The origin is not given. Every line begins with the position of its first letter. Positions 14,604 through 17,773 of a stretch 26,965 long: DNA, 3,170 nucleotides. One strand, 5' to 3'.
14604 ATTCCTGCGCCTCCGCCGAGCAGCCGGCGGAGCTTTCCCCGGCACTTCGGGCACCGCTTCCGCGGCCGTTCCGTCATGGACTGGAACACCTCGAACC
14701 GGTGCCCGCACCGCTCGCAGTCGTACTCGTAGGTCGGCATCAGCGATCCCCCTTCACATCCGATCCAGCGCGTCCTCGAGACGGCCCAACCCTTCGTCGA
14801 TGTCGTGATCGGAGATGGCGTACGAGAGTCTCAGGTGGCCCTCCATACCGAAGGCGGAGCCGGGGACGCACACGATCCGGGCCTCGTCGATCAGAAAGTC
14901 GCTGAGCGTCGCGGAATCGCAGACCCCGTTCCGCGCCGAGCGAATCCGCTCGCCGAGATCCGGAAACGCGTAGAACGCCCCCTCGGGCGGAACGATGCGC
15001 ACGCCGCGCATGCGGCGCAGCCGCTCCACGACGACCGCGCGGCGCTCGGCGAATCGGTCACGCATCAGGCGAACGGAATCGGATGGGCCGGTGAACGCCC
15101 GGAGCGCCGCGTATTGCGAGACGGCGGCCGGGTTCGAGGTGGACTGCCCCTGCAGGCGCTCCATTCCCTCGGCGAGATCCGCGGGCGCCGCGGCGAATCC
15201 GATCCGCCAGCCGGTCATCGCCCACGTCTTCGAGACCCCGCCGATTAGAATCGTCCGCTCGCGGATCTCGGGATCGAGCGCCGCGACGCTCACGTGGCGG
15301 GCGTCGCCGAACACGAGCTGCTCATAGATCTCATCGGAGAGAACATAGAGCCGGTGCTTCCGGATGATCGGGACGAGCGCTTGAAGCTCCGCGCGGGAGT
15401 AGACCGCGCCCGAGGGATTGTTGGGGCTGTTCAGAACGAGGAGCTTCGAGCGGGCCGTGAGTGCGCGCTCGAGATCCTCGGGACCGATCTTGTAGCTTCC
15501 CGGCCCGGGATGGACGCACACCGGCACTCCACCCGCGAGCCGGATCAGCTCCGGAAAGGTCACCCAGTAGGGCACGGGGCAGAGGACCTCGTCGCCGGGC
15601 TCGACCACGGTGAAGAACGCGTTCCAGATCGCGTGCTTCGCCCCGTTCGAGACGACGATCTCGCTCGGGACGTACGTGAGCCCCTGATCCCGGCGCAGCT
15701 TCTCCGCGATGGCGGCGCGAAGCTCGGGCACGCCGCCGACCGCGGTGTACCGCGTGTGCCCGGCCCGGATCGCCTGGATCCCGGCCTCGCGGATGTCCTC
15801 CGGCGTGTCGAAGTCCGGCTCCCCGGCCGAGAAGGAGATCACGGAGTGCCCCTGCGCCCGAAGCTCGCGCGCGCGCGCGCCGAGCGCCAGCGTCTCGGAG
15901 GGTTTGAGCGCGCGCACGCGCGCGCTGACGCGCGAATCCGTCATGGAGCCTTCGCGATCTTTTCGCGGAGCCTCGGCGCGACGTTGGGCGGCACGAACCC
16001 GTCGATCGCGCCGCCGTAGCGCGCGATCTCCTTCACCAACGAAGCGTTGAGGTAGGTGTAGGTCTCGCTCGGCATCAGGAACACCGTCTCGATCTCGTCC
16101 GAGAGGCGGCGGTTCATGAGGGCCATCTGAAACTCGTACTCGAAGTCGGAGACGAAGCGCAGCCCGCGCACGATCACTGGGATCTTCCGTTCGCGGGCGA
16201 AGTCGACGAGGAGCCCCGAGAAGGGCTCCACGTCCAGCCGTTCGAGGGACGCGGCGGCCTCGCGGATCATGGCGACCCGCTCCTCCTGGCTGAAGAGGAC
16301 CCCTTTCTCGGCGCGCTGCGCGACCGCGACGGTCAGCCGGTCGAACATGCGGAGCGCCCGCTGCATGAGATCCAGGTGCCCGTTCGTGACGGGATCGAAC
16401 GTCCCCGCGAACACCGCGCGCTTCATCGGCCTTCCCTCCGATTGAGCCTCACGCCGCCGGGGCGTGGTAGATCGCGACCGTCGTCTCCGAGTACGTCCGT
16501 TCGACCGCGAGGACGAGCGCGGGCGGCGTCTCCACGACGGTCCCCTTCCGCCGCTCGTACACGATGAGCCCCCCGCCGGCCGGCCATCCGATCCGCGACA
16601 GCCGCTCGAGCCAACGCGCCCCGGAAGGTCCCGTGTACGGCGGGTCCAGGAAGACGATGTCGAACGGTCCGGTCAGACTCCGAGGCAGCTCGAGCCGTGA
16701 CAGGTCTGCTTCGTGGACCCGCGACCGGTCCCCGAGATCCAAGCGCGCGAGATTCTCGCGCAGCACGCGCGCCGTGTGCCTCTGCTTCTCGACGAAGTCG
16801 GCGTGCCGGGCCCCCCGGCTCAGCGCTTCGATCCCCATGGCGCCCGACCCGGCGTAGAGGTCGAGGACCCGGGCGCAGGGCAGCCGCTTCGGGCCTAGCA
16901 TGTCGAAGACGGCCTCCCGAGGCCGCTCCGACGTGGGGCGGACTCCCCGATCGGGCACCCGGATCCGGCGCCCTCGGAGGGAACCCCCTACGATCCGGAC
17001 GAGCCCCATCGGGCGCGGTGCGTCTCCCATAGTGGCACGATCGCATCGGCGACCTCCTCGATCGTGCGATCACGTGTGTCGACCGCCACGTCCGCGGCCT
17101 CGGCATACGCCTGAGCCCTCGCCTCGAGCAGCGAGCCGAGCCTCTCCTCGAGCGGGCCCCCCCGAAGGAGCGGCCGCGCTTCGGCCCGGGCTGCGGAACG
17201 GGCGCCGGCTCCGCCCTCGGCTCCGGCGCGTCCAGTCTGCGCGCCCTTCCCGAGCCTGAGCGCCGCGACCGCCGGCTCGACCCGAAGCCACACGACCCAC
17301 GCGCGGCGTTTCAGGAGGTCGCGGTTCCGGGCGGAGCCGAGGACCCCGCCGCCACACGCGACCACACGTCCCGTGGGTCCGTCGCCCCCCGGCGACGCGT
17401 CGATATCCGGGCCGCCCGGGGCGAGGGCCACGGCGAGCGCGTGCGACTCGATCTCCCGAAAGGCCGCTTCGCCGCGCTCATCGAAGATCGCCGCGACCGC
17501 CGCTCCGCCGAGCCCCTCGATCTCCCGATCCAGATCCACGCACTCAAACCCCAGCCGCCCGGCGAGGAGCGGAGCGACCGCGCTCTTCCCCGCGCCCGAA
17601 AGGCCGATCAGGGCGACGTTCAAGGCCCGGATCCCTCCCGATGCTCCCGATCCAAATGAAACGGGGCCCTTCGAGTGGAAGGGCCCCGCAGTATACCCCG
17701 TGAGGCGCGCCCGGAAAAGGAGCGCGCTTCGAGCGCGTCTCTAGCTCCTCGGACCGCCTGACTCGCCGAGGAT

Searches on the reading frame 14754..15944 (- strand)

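Call 11: search_protein_families(library=pfam, proteins=[window:14754-15944:-], max_evalue=0.001)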
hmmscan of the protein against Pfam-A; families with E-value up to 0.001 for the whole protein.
window:14754-15944:- (396 aa): 2 families
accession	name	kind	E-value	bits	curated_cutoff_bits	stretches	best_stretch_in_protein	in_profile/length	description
PF00155.27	Aminotran_1_2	-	2.4e-73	247.9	19.7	1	35-389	3-361/361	Aminotransferase class I and II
PF01041.23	DegT_DnrJ_EryC1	-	7.6e-06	25.8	19.8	1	96-204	43-145/360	DegT/DnrJ/EryC1/StrS aminotransferase family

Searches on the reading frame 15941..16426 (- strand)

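Call 11: search_protein_families(library=pfam, proteins=[window:15941-16426:-], max_evalue=0.001)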
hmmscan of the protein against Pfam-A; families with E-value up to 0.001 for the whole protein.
window:15941-16426:- (161 aa): 2 families
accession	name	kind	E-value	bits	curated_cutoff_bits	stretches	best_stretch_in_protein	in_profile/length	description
PF01467.32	CTP_transf_like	-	2.4e-25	89.7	21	1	5-133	1-132/133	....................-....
PF08218.17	Citrate_ly_lig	-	0.00017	21.7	20.9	1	11-77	9-73/182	Citrate lyase ligase C-terminal domain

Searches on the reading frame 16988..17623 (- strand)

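Call 11: search_protein_families(library=pfam, proteins=[window:16988-17623:-], max_evalue=0.001)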
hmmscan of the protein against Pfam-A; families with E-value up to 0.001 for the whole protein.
window:16988-17623:- (211 aa): 2 families
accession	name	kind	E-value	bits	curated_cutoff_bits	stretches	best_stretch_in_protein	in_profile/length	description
PF01202.28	SKI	-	1.1e-30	107.3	22.1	1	10-196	2-155/159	Shikimate kinase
PF13671.12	AAA_33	-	0.00013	22.7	27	1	4-44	3-43/143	AAA domain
